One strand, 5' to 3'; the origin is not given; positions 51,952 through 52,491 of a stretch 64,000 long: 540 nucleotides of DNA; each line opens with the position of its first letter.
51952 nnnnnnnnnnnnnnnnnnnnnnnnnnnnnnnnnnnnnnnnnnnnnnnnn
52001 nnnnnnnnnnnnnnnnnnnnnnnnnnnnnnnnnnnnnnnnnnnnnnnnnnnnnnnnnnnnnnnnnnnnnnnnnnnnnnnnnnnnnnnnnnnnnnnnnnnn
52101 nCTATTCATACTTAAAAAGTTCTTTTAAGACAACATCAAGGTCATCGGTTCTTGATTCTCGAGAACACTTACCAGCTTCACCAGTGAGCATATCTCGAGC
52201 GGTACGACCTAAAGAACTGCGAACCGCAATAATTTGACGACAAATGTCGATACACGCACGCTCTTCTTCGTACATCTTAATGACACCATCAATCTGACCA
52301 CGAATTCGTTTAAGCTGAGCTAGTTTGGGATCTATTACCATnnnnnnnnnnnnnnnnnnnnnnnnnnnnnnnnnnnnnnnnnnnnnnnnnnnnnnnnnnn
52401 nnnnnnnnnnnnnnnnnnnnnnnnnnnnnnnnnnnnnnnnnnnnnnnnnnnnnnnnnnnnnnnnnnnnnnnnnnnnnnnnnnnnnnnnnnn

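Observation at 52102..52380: Perfect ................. palindrome is a CsoR-type operator; the ORF track's N-terminus is actually the operator; CstR-like two-Cys sensor controlling trxA-trxB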

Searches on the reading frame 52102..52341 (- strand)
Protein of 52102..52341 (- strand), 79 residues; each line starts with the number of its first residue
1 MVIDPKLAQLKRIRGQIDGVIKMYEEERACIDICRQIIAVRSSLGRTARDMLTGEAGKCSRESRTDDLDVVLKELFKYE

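Call 7: search_protein_families(library=pfam, proteins=[window:52102-52341:-], max_evalue=0.01)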
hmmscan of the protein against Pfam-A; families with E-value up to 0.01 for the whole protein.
window:52102-52341:- (79 aa): 1 family
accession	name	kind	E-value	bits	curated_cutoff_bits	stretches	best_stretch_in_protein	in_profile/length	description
PF02583.22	Trns_repr_metal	-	2.3e-17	63.6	22.8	1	7-75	6-72/78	Metal-sensitive transcriptional repressor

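Call 8: search_protein_families(library=ncbifam, proteins=[window:52102-52341:-], max_evalue=0.01)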
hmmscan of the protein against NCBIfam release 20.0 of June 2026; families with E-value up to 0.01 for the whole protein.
window:52102-52341:- (79 aa): 3 families
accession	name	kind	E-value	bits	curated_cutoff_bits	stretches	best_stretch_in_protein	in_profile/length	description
NF052430.1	repress_RicR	exception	2.1e-10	41.1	175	1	9-62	14-67/93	copper-sensing transcriptional repressor RicR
NF011613.0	PRK15039.1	equivalog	8.2e-08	32.8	138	1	8-78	13-88/90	Ni(II)/Co(II)-binding transcriptional repressor RcnR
NF008464.0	PRK11352.1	equivalog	1e-05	25.8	133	1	7-44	12-49/91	formaldehyde-responsive transcriptional repressor FrmR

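Call 9: search_solved_structures(query=window:52105-52341:-, max_evalue=1, show_alignments=5)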
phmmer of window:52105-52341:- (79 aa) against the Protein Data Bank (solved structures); distinct sequences matched with E-value up to 1: 10.
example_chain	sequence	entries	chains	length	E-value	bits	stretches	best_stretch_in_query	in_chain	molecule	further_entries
2hh7_A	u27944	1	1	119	1.5e-09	41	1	7-61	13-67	Hypothetical protein CsoR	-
4m1p_A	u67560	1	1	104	1.3e-08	38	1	7-63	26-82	Copper-sensitive operon repressor (CsoR)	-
7mq1_A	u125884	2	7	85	5.5e-08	36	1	7-69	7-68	Copper-sensing transcriptional repressor csoR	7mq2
7mq3_A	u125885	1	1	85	6.9e-08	35.7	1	7-68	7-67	Copper-sensing transcriptional repressor csoR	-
5fmn_A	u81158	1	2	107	1.2e-06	31.9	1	8-72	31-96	INRS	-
3aai_A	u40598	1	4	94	6.9e-05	26.2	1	9-75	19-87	Copper homeostasis operon regulatory protein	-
4adz_A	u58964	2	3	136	8.6e-05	25.9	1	7-61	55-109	CSOR | COPPER SENSITIVE OPERON REPRESSOR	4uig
6ahx_A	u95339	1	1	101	0.00025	24.5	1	8-75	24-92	Putative cytosolic protein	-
5lbm_A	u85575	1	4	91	0.002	21.6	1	7-52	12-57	Transcriptional repressor FrmR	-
5lcy_A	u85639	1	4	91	0.0035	20.8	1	7-50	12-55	Frmr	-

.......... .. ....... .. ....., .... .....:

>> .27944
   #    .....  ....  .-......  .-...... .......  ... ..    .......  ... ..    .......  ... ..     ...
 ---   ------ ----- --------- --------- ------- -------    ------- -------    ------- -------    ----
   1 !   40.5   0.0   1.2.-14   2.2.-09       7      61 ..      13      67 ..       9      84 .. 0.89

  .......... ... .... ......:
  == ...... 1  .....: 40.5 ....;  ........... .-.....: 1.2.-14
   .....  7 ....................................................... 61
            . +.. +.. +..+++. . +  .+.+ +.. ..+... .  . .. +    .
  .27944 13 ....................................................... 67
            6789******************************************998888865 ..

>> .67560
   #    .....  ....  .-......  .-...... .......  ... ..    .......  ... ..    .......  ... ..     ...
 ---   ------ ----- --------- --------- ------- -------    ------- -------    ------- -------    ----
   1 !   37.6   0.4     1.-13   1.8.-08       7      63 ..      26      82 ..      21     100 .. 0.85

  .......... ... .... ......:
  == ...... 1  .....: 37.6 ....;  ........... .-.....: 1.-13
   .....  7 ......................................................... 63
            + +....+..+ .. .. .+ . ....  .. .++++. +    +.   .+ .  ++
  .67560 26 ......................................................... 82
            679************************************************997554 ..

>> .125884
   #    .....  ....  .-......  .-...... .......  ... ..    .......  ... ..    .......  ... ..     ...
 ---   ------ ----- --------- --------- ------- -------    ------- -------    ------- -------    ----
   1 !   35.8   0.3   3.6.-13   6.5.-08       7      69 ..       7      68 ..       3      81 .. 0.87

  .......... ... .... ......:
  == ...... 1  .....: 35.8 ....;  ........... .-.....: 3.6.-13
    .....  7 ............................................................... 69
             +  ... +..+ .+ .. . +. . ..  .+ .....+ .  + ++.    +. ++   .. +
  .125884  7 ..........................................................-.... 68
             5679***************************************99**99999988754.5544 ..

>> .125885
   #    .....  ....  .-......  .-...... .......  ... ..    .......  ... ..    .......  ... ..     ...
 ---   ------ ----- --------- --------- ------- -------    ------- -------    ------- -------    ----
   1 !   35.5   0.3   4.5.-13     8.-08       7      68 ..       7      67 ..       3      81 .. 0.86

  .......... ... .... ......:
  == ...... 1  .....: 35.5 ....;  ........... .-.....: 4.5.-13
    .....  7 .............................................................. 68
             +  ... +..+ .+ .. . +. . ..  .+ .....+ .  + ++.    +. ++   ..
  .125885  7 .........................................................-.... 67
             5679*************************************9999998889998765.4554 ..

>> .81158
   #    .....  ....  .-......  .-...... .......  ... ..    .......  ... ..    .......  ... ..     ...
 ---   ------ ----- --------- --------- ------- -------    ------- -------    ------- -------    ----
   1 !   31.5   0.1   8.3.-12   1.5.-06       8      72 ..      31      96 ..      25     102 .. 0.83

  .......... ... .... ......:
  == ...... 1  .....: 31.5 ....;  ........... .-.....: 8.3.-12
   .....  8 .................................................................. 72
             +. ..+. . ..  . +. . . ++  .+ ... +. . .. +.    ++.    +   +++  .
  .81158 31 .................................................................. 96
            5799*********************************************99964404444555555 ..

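Call 10: find_homologous_proteins(query=window:52105-52341:-, max_evalue=0.001)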
Query window:52105-52341:- (79 aa): 62 proteins with E <= 0.001 among 63 candidates.
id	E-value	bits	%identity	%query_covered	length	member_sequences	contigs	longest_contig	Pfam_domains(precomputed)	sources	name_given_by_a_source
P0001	9.2e-43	161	99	100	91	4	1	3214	PF02583.23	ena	-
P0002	5.4e-39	149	89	100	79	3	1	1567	PF02583.23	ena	-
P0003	7.0e-38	145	89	100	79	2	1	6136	PF02583.23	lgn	-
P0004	2.0e-37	144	87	100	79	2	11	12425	PF02583.23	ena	-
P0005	1.1e-36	141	87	100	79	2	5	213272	PF02583.23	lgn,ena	-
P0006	2.7e-35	137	85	100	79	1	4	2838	PF02583.23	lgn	-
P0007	3.2e-35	137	85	100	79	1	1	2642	PF02583.23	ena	-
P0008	3.6e-35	136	84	100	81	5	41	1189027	PF02583.23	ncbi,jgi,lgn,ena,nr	ncbi:MAG: hypothetical protein CO156_05935 [Candidatus Pacebacteria bacterium CG_4_9_14_3_um_filter_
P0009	1.9e-34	134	84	100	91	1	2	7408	PF02583.23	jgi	-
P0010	2.0e-34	134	82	100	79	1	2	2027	PF02583.23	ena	-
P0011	6.1e-34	133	83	99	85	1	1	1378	PF02583.23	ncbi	-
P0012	2.5e-31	124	76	100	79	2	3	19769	PF02583.23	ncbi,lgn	-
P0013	1.7e-30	122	78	96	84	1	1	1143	PF02583.23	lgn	-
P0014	3.2e-29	118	72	100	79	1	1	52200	PF02583.23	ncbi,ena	-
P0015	3.5e-29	118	71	99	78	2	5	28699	PF02583.23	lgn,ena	-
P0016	2.4e-28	115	72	95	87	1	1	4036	PF02583.23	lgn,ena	-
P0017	4.3e-28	114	72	96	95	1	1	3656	PF02583.23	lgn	-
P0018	8.1e-28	113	72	96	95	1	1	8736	PF02583.23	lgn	-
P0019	2.2e-27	112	75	95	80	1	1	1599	PF02583.23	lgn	-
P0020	2.3e-27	112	68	96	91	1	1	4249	PF02583.23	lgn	-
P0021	5.7e-27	111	71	95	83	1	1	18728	PF02583.23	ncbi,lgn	-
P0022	6.8e-27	110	71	95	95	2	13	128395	PF02583.23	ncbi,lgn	-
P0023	7.8e-27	110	68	95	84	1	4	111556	PF02583.23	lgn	-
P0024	9.1e-27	110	69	95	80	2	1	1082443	PF02583.23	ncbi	-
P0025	1.8e-26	109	62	99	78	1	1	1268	PF02583.23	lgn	-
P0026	2.7e-26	108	72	95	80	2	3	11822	PF02583.23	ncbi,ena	-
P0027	2.7e-26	108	68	95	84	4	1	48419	PF02583.23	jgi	jgi:CsoR family transcriptional regulator, copper-sensing transcriptional repressor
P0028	3.1e-26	108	65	95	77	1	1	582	PF02583.23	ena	-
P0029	4.5e-26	108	69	95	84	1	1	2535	PF02583.23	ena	-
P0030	6.5e-26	107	64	95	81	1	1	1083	PF02583.23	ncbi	-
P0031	1.7e-25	106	65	97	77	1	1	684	PF02583.23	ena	-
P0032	1.9e-25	106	68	97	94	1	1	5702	PF02583.23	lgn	-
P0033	2.9e-25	105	63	99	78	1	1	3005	PF02583.23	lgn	-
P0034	3.3e-25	105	64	99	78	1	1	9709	PF02583.23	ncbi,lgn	-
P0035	9.5e-25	103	69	94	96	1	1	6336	PF02583.23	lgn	-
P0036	1.3e-24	103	62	99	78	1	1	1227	PF02583.23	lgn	-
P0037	1.4e-24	103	68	99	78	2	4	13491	PF02583.23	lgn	-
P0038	1.4e-24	103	62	99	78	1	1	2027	PF02583.23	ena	-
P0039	1.4e-24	103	62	99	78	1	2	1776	PF02583.23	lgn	-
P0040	1.5e-24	103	60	99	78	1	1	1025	PF02583.23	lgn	-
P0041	1.5e-24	103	60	99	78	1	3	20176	PF02583.23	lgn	-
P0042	1.5e-24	103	60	99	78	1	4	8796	PF02583.23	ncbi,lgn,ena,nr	ncbi:metal-sensitive transcriptional regulator [Candidatus Woesebacteria bacterium]|nr:metal-sensiti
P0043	1.7e-24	103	62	99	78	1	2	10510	PF02583.23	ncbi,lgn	-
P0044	1.8e-24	103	65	99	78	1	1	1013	PF02583.23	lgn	-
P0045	2.2e-24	102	62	99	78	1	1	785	PF02583.23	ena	-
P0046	2.5e-24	102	67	99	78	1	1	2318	PF02583.23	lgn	-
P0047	3.2e-24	102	73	75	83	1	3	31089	PF02583.23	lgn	-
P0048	4.1e-24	101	68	94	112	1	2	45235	PF02583.23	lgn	-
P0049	5.9e-24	101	64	95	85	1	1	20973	PF02583.23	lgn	-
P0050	8.4e-24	100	70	89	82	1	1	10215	PF02583.23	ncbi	-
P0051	1.4e-23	100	64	95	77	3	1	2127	PF02583.23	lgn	-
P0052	1.9e-23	99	60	99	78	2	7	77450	PF02583.23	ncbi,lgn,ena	-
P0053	2.2e-23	99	65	94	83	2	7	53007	PF02583.23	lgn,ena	-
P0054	3.2e-23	99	64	95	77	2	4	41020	PF02583.23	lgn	-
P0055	3.6e-23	98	58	99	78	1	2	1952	PF02583.23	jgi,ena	-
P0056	4.3e-23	98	61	95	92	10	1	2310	PF02583.23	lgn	-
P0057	4.8e-23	98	58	99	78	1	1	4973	PF02583.23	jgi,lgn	jgi:DNA-binding FrmR family transcriptional regulator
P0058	6.9e-23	98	64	94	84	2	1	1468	PF02583.23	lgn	-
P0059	1.3e-22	97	59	99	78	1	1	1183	PF02583.23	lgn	-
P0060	1.9e-22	96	61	95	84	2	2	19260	PF02583.23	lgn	-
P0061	1.4e-21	93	58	99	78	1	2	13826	PF02583.23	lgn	-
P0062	1.5e-9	55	51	77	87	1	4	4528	PF02583.23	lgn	-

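Call 12: find_related_loci(query=A1, collection=genome_contigs, flank=3000)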
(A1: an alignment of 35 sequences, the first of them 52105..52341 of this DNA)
Query A1 (79 aa) in genome_contigs; peptide patterns used: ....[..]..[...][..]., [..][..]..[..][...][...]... (x = any residue, [..] = any of these).
60 stretches matched a pattern; 54 encode a relative of the query (tblastn E <= 1e-3); 54 distinct loci.
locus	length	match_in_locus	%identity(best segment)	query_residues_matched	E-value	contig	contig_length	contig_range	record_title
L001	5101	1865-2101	90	1-79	2e-44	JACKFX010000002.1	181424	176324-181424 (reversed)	MAG: Pseudomonadales bacterium isolate HK-STAS-PATE-16 HK-STAS-PATE-16_2, whole genome shotgun sequence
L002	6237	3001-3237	84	1-79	2e-40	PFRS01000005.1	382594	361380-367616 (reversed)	MAG: Candidatus Pacebacteria bacterium CG_4_9_14_0_2_um_filter_40_15 CG_4_9_14_0.2_um_filter_scaffold_4_c, whole genome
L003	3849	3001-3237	76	1-79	9e-37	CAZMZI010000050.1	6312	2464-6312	MAG TPA_asm: uncultured Pseudomonadales bacterium isolate SRP192515_co1_162 genome assembly, contig: NODE_13038_length_6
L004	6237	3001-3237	72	1-79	3e-34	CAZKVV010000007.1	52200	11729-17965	MAG TPA_asm: uncultured Pseudomonadales bacterium isolate SRP286056_co2_531 genome assembly, contig: NODE_711_length_522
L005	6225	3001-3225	73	4-78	2e-34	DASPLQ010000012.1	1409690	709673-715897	MAG TPA_asm: Vitreimonas sp. isolate SMAG_U12069 k141_91001, whole genome shotgun sequence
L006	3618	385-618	72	1-78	5e-34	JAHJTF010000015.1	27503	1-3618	MAG: Patescibacteria group bacterium isolate OS_PC_MetaG.mb.40 OS_PC_MetaG.mb.40_k141_189296, whole genome shotgun seque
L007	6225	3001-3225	71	4-78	6e-33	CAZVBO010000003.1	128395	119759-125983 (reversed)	MAG TPA_asm: uncultured Pseudomonadales bacterium isolate SRP304446_co1_134 genome assembly, contig: NODE_55_length_1283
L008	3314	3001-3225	68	4-78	9e-33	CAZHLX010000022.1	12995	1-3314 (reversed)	MAG TPA_asm: uncultured Pseudomonadales bacterium isolate SRP167671_co2_247 genome assembly, contig: NODE_6237_length_12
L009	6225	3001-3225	67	4-78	1e-31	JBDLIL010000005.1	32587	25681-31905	MAG: Patescibacteria group bacterium isolate MAG029 MAG029_5, whole genome shotgun sequence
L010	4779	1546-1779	64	1-78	3e-31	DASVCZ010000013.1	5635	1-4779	MAG TPA_asm: Patescibacteria group bacterium isolate SMAG_U2020 k141_1010914, whole genome shotgun sequence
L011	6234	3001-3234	64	1-78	7e-31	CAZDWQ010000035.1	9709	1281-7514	MAG TPA_asm: uncultured Pseudomonadales bacterium isolate SRP192515_co1_182 genome assembly, contig: NODE_7063_length_97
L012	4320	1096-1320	67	4-78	8e-31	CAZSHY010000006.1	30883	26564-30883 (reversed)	MAG TPA_asm: uncultured Pseudomonadales bacterium isolate SRP286056_co1_709 genome assembly, contig: NODE_1650_length_30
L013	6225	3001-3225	64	4-78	7e-31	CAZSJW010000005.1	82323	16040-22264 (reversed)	MAG TPA_asm: uncultured Pseudomonadales bacterium isolate SRP286056_co2_78 genome assembly, contig: NODE_287_length_8232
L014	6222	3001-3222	66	4-77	6e-31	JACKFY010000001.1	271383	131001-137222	MAG: Pseudomonadales bacterium isolate HK-STAS-PATE-17 HK-STAS-PATE-17_1, whole genome shotgun sequence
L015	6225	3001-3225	65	4-78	5e-31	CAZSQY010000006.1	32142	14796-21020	MAG TPA_asm: uncultured Pseudomonadales bacterium isolate SRP319275_co2_305 genome assembly, contig: NODE_820_length_321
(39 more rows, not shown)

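Call 26: predict_structure(alignment_id=A1)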
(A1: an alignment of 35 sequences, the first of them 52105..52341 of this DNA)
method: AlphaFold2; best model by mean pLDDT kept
length: 79 residues; sequences in the alignment: 35
mean_pLDDT: 82.6   pTM: 0.62
mean pLDDT of the five models: 82.6, 82.3, 81.0, 79.5, 78.0
residues with pLDDT >= 90: 38; 70-90: 19; 50-70: 21; < 50: 1
segments of 3 or more residues with pLDDT < 50: none
pLDDT, mean of each block of 10 residues (from residue 1): 80 97 98 97 90 67 64 66
secondary structure, 60 per line:
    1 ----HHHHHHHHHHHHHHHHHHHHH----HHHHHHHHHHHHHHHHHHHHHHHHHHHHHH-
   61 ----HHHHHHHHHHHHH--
elements in order: H5-25 H30-59 H65-77

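Call 27: search_solved_structures(query=A1, max_evalue=0.01, show_alignments=5)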
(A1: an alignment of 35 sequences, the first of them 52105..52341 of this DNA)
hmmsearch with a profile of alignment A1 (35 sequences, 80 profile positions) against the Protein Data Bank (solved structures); distinct sequences matched with E-value up to 0.01: 10.
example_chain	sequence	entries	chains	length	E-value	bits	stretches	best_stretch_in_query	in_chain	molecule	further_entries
2hh7_A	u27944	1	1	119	2e-17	66.2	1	4-65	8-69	Hypothetical protein CsoR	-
4m1p_A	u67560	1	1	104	3.2e-17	65.6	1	5-77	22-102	Copper-sensitive operon repressor (CsoR)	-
7mq1_A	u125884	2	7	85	2.3e-15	59.7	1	5-77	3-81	Copper-sensing transcriptional repressor csoR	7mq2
7mq3_A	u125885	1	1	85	3.7e-15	59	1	5-77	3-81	Copper-sensing transcriptional repressor csoR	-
4adz_A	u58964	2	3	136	4.4e-14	55.5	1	3-67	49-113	CSOR | COPPER SENSITIVE OPERON REPRESSOR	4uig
5fmn_A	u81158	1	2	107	1.4e-13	53.9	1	5-77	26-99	INRS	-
6ahx_A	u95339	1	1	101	4.9e-11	45.8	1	5-79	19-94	Putative cytosolic protein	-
3aai_A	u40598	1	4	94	1.1e-09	41.4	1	11-78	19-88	Copper homeostasis operon regulatory protein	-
5lbm_A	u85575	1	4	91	1.7e-07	34.4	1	4-59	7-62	Transcriptional repressor FrmR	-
5lcy_A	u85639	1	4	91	1.3e-06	31.6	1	5-50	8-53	Frmr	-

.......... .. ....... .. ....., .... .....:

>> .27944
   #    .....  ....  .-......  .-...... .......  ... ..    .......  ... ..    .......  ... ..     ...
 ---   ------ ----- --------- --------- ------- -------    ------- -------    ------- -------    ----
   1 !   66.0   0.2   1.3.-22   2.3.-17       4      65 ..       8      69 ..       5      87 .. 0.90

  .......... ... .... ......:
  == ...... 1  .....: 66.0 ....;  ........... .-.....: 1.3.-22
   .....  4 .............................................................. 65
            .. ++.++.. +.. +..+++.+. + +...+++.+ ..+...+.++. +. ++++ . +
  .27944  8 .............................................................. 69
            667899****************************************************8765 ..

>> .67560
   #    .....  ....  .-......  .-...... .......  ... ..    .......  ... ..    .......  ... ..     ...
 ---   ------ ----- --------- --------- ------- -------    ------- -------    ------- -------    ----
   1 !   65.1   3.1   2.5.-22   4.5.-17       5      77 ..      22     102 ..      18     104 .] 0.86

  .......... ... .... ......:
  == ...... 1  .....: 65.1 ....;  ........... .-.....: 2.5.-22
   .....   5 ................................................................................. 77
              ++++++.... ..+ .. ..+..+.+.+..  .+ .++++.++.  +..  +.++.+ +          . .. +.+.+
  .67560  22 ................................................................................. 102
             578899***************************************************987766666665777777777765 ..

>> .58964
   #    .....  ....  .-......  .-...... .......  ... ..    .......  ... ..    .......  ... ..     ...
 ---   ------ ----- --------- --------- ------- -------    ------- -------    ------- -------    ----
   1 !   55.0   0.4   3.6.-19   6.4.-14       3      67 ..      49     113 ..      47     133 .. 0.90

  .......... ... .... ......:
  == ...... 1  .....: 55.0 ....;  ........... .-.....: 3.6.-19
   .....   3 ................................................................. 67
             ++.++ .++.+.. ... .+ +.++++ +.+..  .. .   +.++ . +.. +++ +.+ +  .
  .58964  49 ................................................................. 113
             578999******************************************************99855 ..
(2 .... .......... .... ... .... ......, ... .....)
